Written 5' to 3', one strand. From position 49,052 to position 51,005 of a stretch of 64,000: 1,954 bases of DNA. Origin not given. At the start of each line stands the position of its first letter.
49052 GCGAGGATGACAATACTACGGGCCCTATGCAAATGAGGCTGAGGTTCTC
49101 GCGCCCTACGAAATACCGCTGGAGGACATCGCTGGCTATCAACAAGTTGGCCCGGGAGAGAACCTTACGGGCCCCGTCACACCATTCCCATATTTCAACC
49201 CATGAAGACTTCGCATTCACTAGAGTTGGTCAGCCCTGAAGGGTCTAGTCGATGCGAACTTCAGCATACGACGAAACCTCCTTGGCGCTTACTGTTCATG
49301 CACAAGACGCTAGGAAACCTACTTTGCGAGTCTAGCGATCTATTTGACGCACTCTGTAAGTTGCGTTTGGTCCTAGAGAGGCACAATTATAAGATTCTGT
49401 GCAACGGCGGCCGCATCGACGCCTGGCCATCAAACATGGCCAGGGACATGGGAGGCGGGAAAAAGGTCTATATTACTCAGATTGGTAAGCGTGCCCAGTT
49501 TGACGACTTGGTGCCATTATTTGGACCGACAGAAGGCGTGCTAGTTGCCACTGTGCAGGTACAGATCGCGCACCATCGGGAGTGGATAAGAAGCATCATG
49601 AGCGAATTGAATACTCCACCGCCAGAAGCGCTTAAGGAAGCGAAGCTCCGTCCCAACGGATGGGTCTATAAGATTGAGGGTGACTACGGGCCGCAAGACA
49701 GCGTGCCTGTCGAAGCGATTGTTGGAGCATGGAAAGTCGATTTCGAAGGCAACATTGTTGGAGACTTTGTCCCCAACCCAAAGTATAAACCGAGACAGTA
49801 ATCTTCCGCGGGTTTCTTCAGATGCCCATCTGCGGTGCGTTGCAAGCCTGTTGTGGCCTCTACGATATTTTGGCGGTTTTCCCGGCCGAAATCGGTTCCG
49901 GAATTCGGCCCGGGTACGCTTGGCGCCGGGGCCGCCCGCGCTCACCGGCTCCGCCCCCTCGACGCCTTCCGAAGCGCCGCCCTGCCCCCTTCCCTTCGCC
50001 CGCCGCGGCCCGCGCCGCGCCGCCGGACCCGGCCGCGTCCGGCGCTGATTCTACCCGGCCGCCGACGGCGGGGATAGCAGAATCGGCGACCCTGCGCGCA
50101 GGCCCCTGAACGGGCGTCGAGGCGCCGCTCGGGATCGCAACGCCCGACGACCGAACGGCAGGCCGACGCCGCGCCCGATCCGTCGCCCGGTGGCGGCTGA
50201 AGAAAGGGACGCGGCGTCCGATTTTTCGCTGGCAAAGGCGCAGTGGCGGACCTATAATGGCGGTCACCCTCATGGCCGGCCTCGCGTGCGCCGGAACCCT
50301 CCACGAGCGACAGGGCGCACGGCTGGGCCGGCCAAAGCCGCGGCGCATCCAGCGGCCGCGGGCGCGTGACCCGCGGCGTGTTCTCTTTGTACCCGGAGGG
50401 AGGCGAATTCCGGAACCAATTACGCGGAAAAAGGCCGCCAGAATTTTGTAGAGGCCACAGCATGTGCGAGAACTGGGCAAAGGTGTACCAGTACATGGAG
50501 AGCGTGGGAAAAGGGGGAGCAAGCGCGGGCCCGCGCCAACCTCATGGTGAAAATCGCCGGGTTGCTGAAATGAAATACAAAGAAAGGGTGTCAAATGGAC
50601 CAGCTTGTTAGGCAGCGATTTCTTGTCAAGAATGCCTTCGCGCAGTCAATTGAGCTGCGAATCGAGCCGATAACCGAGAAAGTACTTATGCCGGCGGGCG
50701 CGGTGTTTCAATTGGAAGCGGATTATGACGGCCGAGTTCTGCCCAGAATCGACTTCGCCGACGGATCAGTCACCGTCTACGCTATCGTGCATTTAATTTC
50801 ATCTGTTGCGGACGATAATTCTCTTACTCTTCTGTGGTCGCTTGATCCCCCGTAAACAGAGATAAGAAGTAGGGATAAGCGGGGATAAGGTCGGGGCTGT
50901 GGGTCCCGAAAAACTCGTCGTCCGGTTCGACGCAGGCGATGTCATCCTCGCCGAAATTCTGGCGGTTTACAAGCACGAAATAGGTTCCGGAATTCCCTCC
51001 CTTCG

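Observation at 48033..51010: Low-GC island with nested inverted pairs of a ~60-bp repeat, bounded by an AT-rich palindrome that truncates a host gene and followed by an IS481 transposase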

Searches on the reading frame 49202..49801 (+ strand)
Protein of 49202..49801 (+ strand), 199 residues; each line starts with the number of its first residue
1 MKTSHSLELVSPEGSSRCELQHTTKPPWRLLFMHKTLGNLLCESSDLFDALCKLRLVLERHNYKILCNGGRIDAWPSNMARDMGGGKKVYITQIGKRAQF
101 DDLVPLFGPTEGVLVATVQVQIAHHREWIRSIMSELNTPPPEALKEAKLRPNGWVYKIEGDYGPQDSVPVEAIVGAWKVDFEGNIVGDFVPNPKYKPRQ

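Call 9: search_protein_families(library=pfam, proteins=[window:49202-49801:+], max_evalue=0.1)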
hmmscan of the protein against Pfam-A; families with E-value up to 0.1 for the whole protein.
window:49202-49801:+ (199 aa): 0 families

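Call 14: find_encoding_contigs(protein=window:49202-49801:+, flank=10000)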
Protein window:49202-49801:+ (199 aa): no gene with exactly this product is on record in the collection.

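Call 16: find_homologous_proteins(query=window:49202-49801:+, max_evalue=0.001)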
Query window:49202-49801:+ (199 aa): 27 proteins with E <= 0.001 among 118 candidates.
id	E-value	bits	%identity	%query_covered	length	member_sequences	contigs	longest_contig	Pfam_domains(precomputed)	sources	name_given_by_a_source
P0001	1.3e-134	464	100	100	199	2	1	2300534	-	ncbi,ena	-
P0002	6.6e-64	233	55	95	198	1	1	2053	-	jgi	jgi:hypothetical protein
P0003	8.0e-64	233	56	94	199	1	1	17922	-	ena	-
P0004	1.7e-47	179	54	72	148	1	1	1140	-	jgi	jgi:hypothetical protein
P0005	7.1e-43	164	45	90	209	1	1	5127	-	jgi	jgi:hypothetical protein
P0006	8.5e-42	161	45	90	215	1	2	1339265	-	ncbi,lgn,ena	-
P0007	5.2e-41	158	45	91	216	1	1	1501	-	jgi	jgi:hypothetical protein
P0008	2.7e-38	149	42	93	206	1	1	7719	-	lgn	-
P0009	3.3e-37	146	45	86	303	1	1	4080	-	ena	-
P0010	4.7e-36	142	48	71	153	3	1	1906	-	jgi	jgi:hypothetical protein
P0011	5.2e-36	142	43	92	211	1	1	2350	-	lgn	-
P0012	9.5e-35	138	41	87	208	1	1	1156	-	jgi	jgi:hypothetical protein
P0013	3.4e-23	100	34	91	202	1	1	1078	-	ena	-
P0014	1.2e-20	92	43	59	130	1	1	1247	-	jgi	-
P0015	2.7e-20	91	30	90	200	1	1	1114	-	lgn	-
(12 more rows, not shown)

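Call 17: find_encoding_contigs(protein=P0001, flank=10000)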
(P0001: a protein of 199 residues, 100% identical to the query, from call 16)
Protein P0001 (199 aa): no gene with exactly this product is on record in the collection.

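Call 18: find_encoding_contigs(protein=P0003, flank=10000)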
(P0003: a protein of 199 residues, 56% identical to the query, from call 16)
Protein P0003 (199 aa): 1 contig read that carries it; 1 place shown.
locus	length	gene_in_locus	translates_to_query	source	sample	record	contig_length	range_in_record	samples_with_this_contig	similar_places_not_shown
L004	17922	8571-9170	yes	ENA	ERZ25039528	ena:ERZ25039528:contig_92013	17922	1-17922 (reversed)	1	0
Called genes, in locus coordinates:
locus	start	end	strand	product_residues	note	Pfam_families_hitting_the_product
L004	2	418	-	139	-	?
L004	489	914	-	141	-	PF01497:Peripla_BP_2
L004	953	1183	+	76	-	-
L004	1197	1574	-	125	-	-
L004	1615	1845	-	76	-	PF12951:PATR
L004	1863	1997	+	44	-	-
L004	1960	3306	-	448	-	-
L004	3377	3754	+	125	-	-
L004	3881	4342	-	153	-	PF07963:N_methyl (weak), PF07596:SBP_bac_10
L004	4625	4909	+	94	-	-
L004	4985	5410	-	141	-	-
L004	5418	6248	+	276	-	-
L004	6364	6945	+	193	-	-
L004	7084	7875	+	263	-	-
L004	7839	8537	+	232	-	PF01797:Y1_Tnp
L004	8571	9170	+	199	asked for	-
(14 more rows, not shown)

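Call 19: find_encoding_contigs(protein=P0006, flank=10000)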
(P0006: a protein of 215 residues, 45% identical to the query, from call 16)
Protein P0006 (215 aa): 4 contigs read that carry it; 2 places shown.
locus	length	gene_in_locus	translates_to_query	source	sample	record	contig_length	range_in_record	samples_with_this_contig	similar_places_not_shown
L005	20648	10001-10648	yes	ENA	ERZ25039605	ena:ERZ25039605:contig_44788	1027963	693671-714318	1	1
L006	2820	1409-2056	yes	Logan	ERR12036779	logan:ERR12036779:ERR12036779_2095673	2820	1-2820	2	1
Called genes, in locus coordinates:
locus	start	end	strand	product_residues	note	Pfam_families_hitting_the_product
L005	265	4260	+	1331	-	PF13620:CarboxypepD_reg, PF13715:CarbopepD_reg_2 (weak), PF17210:SdrD_B (weak), PF25183:OMP_b-brl_4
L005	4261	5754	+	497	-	PF00324:AA_permease, PF13520:AA_permease_2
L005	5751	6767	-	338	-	PF14525:AraC_binding_2, PF12833:HTH_18, PF00165:HTH_AraC (weak)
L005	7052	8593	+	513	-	PF00881:Nitroreductase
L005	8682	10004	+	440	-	PF05593:RHS_repeat (faint), PF02917:Pertussis_S1 (faint), PF22596:Scabin-like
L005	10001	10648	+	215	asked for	-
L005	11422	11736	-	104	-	-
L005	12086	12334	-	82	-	-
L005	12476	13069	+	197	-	-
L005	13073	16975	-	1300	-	PF00069:Pkinase, PF03109:ABC1 (weak), PF07714:PK_Tyr_Ser-Thr, PF00211:Guanylate_cyc (weak), PF07719:TPR_2 (faint), PF13424:TPR_12, PF17874:TPR_MalT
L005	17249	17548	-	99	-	-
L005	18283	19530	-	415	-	-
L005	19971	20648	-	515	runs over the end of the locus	PF02321:OEP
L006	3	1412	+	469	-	?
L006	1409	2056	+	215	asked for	-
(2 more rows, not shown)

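Call 70: search_protein_families(library=ncbifam, proteins=[window:49202-49798:+], max_evalue=0.1)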
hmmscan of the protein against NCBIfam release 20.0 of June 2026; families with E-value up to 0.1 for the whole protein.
window:49202-49798:+ (199 aa): 1 family
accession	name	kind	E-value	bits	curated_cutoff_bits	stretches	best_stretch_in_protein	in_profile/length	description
NF033532.2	lone7para_assoc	subfamily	1.3e-10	41.6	85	1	153-198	2-46/162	type VII secretion system-associated protein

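Call 71: search_protein_families(library=padloc, proteins=[window:49202-49798:+], max_evalue=0.1)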
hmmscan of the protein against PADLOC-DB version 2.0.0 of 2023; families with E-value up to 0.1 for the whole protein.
window:49202-49798:+ (199 aa): 0 families

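Call 92: search_solved_structures(query=A2, max_evalue=1)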
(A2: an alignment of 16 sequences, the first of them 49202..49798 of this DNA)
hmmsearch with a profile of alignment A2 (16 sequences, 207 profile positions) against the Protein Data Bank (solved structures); distinct sequences matched with E-value up to 1: 11.
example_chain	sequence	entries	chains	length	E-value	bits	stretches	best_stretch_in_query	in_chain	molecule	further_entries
8s2m_A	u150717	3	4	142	1.6e-22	83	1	12-136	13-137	Immunity Protein TriX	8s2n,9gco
10ll_A4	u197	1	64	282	0.2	14.1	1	12-99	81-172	Flagellin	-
10lm_A3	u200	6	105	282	0.25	13.7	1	13-99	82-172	Flagellin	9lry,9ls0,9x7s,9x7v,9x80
8v5b_A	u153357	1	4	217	0.73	12.2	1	8-77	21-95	Dihydropteridine reductase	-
9i2q_D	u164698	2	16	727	0.81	12.1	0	3-98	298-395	Putative transmembrane protein Wzc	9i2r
9exq_D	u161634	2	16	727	0.81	12.1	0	3-98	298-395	Putative transmembrane protein Wzc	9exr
9exo_H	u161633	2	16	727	0.81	12.1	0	3-98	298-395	Putative transmembrane protein Wzc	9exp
7nhr_A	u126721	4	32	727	0.82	12.1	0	3-98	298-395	Putative transmembrane protein Wzc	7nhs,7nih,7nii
2hfq_A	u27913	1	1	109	0.87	12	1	121-162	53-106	Hypothetical protein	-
1ds7_A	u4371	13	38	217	0.99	11.8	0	8-76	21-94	FMN-DEPENDENT NITROREDUCTASE | OXYGEN-INSENSITIVE NAD(P)H NITROREDUCTASE | MINOR FMN-DEPENDENT NITROREDUCTASE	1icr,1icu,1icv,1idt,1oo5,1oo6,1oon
7xww_B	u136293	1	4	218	1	11.8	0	8-76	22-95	Dihydropteridine reductase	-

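Call 93: search_protein_families(library=pfam, alignment_id=A2, max_evalue=0.01)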
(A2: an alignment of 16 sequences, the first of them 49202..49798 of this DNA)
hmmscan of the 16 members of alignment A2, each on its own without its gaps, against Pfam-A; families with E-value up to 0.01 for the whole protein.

A. member 1, window:49202-49798:+ (199 aa): 0 families

B. families by the number of members that match (of 16 scanned): 1 family
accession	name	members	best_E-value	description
PF22784.1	PTP-SAK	1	0.005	Swiss Army Knife protein, DSP-PTPase phosphatase domain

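Call 95: search_solved_structures(query=window:49202-49798:+, max_evalue=0.01, show_alignments=1)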
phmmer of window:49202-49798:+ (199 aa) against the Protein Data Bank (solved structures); distinct sequences matched with E-value up to 0.01: 1.
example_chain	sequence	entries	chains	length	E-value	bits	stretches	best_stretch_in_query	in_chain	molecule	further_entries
8s2m_A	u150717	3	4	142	1.5e-08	37.4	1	18-134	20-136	Immunity Protein TriX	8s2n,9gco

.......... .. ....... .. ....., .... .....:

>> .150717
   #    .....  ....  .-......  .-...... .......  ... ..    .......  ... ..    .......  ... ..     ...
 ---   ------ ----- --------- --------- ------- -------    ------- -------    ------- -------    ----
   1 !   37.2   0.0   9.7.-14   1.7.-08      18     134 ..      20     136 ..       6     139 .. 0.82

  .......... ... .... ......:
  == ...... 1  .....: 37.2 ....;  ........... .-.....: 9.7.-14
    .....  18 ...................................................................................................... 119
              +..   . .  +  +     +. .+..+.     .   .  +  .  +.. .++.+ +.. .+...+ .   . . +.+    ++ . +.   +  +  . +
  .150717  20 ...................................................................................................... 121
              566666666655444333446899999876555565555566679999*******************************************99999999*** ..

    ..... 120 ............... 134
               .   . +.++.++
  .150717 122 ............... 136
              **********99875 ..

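Call 99: predict_structure(alignment_id=A2)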
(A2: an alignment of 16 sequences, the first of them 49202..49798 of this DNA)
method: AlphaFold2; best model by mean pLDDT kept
length: 199 residues; sequences in the alignment: 16
mean_pLDDT: 91.7   pTM: 0.70
mean pLDDT of the five models: 91.7, 91.0, 90.3, 89.9, 87.3
residues with pLDDT >= 90: 141; 70-90: 51; 50-70: 6; < 50: 1
segments of 3 or more residues with pLDDT < 50: none
pLDDT, mean of each block of 10 residues (from residue 1): 94 96 93 96 96 98 97 91 88 91 96 97 94 72 90 91 89 92 90 81
secondary structure, 60 per line:
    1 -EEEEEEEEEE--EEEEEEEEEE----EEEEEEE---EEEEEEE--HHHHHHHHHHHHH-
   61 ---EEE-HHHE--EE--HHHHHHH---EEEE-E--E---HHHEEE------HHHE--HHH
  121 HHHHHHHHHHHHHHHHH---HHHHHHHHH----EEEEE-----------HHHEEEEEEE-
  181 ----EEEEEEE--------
elements in order: E2-11 E14-23 E28-34 E38-44 H47-59 E64-66 H78-84 E88-91 E103-105 H118-137 H141-149 E154-158 E173-179 E185-191

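Call 101: fold_search(model_id=the predicted structure, library=pdb)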
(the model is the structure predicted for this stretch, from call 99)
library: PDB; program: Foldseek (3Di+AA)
matches with E <= 10: 423; with E <= 0.001: 4
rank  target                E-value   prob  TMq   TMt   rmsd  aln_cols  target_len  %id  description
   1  8s2n_A                7.4e-11  1.00  0.60  0.87   2.0       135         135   24  Xenorhabdus bovienii Rhs toxin TreTu complex with TrxA and TriTu immunity protein (released 2024-12-04)
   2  8s2m_A                8.3e-11  1.00  0.61  0.91   1.8       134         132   25  Xenorhabdus bovienii Rhs C-terminal toxin TreX complex with TriX immunity protein (released 2024-12-04)
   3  9gco_C                9.8e-11  1.00  0.60  0.88   2.0       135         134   24  Xenorhabdus bovienii Thioredoxin complex with Rhs toxin TreX and immunity protein TriX (released 2024-12-04)
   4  9gco_F                1.2e-10  1.00  0.61  0.86   1.9       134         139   24  Xenorhabdus bovienii Thioredoxin complex with Rhs toxin TreX and immunity protein TriX (released 2024-12-04)
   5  3cm1_C                4.9e-01  0.14  0.20  0.28  14.2       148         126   10  Crystal structure of SsgA-like sporulation-specific cell division protein (YP_290167.1) from Thermobifida fusca YX-ER1 (released 2008-04-01)
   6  8k2v_A                5.2e-01  0.04  0.14  0.13  16.5       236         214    8  3-Methylcrotonyl-CoA Carboxylase in MCCD state with Acetyl CoA (released 2024-07-10)
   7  3ml4_C                5.5e-01  0.07  0.14  0.14  16.7       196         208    8  Crystal structure of a complex between Dok7 PH-PTB and the MuSK juxtamembrane region (released 2010-07-14)
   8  2rgn_B                6.1e-01  0.14  0.17  0.11  13.5       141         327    8  Crystal Structure of p63RhoGEF complex with Galpha-q and RhoA (released 2008-01-15)
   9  3wjt                  6.5e-01  0.08  0.18  0.19   9.3       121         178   16  Crystal structure of the L68D variant of mLolB (released 2014-03-05)
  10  6qby_C                6.8e-01  0.33  0.27  0.23   9.0       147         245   12  Crystal structure of VASH 2 in complex with SVBP (released 2019-04-24)
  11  2rgn_E                7.2e-01  0.13  0.17  0.11  13.5       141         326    8  Crystal Structure of p63RhoGEF complex with Galpha-q and RhoA (released 2008-01-15)
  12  1iwm_A                7.2e-01  0.11  0.19  0.21  10.1       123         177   15  Crystal Structure of the Outer Membrane Lipoprotein Receptor, LolB (released 2003-07-15)
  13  3cm1_B                7.6e-01  0.16  0.21  0.33  15.4       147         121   10  Crystal structure of SsgA-like sporulation-specific cell division protein (YP_290167.1) from Thermobifida fusca YX-ER1 (released 2008-04-01)
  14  3f6z_B                7.6e-01  0.11  0.16  0.29  10.6       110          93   11  Crystal structure of Pseudomonas aeruginosa MliC in complex with hen egg white lysozyme (released 2008-12-23)
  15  6ocf_A                9.1e-01  0.23  0.26  0.22   8.8       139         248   11  The crystal structure of VASH1-SVBP complex (released 2019-06-26)
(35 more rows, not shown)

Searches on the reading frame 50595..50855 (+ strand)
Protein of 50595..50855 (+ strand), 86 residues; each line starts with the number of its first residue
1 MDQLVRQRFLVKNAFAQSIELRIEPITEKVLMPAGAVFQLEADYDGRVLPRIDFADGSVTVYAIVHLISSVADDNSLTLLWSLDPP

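Call 9: search_protein_families(library=pfam, proteins=[window:50595-50855:+], max_evalue=0.1)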
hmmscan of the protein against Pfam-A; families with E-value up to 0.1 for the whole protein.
window:50595-50855:+ (86 aa): 0 families

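Call 15: find_encoding_contigs(protein=window:50595-50855:+, flank=10000)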
Protein window:50595-50855:+ (86 aa): 1 contig read that carries it; 1 place shown.
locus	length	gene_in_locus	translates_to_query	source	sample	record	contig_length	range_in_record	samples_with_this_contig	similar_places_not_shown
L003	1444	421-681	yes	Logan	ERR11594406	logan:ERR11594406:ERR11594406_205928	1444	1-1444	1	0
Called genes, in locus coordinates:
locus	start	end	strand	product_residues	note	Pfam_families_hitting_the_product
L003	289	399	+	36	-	-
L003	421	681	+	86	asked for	-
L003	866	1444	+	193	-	?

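Call 70: search_protein_families(library=ncbifam, proteins=[window:50595-50852:+], max_evalue=0.1)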
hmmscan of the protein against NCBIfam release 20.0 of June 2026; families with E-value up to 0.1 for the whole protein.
window:50595-50852:+ (86 aa): 0 families

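Call 71: search_protein_families(library=padloc, proteins=[window:50595-50852:+], max_evalue=0.1)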
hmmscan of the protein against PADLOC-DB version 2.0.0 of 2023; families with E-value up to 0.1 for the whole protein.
window:50595-50852:+ (86 aa): 0 families
